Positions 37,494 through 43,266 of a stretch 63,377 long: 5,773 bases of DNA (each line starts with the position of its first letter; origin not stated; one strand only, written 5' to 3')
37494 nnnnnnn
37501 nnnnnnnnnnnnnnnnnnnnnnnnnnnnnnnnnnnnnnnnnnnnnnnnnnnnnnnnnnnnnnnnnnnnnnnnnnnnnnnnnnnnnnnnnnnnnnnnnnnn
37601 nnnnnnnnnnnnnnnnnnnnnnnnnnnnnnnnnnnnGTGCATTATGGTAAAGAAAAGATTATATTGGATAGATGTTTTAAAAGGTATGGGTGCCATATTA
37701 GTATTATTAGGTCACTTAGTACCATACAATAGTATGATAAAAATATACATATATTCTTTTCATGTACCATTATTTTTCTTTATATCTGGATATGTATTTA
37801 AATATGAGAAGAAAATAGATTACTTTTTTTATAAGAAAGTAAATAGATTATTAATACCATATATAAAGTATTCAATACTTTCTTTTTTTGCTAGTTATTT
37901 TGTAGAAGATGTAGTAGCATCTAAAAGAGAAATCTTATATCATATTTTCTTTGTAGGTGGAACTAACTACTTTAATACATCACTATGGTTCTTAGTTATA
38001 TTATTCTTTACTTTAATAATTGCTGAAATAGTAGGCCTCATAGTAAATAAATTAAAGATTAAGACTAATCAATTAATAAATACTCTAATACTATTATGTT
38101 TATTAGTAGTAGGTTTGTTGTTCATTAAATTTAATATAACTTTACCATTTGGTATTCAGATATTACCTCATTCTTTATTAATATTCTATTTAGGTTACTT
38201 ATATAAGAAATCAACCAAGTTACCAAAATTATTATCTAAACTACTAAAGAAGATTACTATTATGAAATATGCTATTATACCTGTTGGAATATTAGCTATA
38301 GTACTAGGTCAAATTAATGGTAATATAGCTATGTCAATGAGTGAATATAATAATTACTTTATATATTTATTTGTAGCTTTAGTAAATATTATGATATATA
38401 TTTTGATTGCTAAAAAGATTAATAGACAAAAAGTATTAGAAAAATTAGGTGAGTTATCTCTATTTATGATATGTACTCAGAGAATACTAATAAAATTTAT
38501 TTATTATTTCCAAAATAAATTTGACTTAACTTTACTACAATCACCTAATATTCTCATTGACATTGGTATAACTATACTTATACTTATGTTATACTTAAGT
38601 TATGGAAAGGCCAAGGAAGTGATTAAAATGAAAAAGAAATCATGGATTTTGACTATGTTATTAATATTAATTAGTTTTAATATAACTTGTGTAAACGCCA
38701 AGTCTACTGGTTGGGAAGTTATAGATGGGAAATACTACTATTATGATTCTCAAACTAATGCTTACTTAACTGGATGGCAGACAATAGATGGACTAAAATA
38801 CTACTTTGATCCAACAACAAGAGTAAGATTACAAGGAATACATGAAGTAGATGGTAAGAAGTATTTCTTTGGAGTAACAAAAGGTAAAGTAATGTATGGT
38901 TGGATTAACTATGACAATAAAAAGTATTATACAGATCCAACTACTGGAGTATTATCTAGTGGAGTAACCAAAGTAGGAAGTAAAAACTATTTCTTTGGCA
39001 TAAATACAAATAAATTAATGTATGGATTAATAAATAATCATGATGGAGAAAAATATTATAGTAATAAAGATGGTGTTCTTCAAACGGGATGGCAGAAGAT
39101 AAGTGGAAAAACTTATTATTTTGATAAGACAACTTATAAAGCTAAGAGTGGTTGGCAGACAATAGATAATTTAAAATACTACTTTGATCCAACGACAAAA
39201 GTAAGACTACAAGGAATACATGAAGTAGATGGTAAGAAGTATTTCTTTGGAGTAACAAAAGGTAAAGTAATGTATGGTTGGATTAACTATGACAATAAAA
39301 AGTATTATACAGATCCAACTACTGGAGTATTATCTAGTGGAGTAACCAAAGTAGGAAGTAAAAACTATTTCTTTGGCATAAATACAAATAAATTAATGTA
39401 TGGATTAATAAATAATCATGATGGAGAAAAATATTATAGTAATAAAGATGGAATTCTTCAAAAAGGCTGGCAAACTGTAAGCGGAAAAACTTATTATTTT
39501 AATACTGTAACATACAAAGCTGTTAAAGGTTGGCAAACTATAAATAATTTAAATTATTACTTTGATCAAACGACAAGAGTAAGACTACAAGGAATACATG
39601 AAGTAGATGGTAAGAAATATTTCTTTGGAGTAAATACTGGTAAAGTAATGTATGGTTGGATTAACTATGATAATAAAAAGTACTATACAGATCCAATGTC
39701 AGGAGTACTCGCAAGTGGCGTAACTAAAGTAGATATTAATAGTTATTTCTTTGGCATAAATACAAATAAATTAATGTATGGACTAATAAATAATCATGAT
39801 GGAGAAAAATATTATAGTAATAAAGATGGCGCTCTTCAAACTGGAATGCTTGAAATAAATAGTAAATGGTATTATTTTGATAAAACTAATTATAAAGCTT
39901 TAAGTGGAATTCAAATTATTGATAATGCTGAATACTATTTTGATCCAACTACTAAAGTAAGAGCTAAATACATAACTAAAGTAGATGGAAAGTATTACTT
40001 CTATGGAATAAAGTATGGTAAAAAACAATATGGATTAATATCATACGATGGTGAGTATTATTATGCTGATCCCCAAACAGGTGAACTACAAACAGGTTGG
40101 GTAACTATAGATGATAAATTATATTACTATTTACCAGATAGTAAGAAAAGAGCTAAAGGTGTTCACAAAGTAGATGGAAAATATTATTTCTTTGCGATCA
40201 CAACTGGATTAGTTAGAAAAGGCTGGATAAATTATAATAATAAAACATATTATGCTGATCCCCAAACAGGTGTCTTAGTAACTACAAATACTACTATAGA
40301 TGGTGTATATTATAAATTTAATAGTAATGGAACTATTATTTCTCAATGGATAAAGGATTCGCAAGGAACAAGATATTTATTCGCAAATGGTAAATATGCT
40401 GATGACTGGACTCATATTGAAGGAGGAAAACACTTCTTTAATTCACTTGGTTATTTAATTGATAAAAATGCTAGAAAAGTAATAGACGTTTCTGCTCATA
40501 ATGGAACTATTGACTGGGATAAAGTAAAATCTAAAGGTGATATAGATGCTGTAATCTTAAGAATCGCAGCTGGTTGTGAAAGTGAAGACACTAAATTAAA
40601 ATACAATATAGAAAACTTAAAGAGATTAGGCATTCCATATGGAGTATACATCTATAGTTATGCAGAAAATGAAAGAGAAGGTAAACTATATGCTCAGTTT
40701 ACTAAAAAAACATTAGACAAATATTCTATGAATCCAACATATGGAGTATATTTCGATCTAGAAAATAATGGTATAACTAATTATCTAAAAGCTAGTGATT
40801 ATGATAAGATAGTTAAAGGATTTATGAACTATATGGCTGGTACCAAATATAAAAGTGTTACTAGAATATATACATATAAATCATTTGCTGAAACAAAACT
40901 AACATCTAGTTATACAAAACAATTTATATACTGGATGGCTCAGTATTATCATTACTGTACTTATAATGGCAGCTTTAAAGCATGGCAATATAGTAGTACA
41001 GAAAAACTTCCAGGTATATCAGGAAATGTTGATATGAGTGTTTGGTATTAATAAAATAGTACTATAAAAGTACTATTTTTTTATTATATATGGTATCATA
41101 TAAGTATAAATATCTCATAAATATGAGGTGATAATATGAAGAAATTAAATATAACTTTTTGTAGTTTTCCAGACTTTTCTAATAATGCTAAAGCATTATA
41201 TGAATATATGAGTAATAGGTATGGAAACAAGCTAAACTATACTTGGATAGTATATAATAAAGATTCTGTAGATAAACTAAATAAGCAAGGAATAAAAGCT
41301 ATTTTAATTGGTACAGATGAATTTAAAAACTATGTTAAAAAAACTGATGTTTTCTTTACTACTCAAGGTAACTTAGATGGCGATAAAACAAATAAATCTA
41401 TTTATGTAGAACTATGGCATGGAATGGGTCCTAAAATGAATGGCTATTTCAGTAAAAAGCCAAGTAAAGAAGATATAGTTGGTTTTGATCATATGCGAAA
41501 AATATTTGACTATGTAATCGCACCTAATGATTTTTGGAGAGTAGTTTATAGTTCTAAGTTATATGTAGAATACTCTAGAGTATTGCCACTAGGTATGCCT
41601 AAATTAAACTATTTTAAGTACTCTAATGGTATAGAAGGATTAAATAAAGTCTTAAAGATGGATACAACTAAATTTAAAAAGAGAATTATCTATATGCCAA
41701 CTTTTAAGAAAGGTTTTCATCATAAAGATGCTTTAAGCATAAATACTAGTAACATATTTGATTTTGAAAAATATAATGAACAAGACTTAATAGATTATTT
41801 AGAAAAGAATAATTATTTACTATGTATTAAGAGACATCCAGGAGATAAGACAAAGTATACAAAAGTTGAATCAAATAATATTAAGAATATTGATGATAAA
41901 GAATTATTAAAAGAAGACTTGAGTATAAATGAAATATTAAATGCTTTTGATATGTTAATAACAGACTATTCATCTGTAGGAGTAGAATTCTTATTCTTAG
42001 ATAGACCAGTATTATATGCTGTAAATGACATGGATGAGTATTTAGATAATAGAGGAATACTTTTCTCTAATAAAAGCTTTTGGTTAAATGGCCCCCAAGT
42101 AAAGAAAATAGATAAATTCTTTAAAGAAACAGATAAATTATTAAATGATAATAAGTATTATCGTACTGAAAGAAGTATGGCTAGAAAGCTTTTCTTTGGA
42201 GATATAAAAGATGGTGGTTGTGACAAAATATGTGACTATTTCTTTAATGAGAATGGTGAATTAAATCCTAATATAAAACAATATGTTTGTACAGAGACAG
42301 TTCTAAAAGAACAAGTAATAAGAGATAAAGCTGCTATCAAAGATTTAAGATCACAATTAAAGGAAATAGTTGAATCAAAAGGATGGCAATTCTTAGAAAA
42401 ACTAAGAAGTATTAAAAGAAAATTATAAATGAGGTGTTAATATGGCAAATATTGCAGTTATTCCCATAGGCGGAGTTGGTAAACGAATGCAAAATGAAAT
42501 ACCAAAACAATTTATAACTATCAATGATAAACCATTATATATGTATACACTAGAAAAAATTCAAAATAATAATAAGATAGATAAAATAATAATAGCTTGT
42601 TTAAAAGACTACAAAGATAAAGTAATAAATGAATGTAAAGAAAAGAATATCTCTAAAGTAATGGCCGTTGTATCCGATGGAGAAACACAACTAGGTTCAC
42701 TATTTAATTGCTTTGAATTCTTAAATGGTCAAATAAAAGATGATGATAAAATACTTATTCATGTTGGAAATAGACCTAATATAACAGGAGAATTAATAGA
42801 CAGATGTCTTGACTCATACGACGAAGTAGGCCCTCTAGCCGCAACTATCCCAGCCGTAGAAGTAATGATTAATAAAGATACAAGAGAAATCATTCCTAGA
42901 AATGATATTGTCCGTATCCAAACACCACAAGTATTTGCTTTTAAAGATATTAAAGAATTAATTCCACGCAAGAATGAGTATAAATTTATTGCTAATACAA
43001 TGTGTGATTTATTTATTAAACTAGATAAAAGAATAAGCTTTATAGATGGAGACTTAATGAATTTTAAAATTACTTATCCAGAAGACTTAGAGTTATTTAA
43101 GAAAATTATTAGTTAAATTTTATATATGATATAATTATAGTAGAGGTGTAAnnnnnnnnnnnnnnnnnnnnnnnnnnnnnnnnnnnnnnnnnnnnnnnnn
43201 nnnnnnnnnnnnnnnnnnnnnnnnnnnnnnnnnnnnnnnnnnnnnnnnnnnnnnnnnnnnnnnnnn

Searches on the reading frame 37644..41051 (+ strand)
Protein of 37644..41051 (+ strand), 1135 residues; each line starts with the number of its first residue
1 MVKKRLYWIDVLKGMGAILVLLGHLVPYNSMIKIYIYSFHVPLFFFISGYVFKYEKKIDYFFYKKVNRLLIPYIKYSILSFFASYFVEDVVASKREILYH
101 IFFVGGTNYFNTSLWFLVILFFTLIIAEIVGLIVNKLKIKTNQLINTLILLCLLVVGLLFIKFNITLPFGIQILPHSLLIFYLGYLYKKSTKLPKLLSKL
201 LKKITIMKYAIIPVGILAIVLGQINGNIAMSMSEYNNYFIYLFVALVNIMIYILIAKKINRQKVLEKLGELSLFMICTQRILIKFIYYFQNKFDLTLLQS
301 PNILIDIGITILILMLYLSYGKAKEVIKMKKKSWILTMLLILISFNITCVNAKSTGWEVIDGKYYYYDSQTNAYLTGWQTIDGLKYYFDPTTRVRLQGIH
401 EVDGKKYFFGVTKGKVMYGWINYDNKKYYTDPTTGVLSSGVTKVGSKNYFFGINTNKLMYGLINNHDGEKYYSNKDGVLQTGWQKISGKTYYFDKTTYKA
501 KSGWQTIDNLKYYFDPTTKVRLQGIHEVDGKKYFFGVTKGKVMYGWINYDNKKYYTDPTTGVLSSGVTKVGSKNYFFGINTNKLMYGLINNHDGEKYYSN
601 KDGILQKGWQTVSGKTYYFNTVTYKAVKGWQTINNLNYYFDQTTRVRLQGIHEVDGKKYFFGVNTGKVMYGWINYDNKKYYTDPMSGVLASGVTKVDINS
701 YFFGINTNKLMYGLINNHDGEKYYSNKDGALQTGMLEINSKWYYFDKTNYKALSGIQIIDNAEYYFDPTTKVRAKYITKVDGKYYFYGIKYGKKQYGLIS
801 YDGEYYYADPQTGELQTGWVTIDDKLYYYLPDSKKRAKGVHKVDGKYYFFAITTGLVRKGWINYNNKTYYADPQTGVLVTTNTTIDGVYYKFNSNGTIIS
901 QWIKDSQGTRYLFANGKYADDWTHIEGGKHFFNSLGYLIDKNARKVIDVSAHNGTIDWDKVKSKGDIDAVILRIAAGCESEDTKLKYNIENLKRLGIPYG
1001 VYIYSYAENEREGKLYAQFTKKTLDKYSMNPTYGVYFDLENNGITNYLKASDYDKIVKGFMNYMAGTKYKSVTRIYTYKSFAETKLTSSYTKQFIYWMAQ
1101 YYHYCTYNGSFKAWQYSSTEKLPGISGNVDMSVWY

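Call 29: search_protein_families(library=pfam, proteins=[window:37644-41051:+], max_evalue=0.00001)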
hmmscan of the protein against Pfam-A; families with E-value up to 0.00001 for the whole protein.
window:37644-41051:+ (1135 aa): 4 families
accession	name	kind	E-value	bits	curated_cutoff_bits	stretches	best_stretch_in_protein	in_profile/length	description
PF19127.6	Choline_bind_3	-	1.5e-51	172.5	27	0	649-691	2-44/47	Choline-binding repeat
PF01757.29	Acyl_transf_3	-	6.8e-28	98.1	31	1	7-317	2-319/326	Acyltransferase domain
PF01183.26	Glyco_hydro_25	-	4.6e-20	73.1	27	1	947-1125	1-180/180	Glycosyl hydrolases family 25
PF01473.26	Choline_bind_1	-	9.5e-17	60.8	20.5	0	481-495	1-15/19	Putative cell wall binding repeat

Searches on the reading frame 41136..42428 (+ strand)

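Call 29: search_protein_families(library=pfam, proteins=[window:41136-42428:+], max_evalue=0.00001)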
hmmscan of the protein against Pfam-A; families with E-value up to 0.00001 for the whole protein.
window:41136-42428:+ (430 aa): 1 family
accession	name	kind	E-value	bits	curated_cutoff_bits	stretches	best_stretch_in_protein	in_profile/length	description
PF04464.20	Glyphos_transf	-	6.9e-47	160.6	22.1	1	3-360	13-355/367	CDP-Glycerol:Poly(glycerophosphate) glycerophosphotransferase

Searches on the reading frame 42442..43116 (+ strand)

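Call 29: search_protein_families(library=pfam, proteins=[window:42442-43116:+], max_evalue=0.00001)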
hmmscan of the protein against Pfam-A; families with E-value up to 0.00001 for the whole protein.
window:42442-43116:+ (224 aa): 2 families
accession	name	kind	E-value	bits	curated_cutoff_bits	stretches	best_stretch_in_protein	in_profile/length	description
PF01128.25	IspD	-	1.2e-27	97.5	27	1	4-222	2-218/221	2-C-methyl-D-erythritol 4-phosphate cytidylyltransferase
PF12804.13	NTP_transf_3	-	8.1e-07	29.8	27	1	5-133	1-118/160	MobA-like NTP transferase domain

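Call 31: search_protein_families(library=ncbifam, proteins=[window:42442-43116:+], max_evalue=1e-10)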
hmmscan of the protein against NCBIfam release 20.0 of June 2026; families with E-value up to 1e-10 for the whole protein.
window:42442-43116:+ (224 aa): 6 families
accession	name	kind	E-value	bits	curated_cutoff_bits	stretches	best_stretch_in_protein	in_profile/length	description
NF001186.0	PRK00155.2-3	equivalog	3.4e-38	131.3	253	1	2-221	4-220/224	2-C-methyl-D-erythritol 4-phosphate cytidylyltransferase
TIGR00453.1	ispD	equivalog_domain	3.4e-38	131.3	181.3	1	4-222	1-218/219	2-C-methyl-D-erythritol 4-phosphate cytidylyltransferase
NF001183.0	PRK00155.1-3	subfamily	1.1e-34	119.8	166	1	5-223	4-231/237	D-ribitol-5-phosphate cytidylyltransferase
NF009924.0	PRK13385.1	subfamily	1.6e-31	109.7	342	1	6-223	6-223/230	2-C-methyl-D-erythritol 4-phosphate cytidylyltransferase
NF006899.0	PRK09382.1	equivalog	1.2e-29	103.6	417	1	5-221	9-218/387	bifunctional 2-C-methyl-D-erythritol 4-phosphate cytidylyltransferase/2-C-methyl-D-erythritol 2,4-cyclodiphosphate synthase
NF045495.1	AdoCbiPCobY_Meth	equivalog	5.3e-12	45.6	250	1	5-148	3-141/195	adenosylcobinamide-phosphate guanylyltransferase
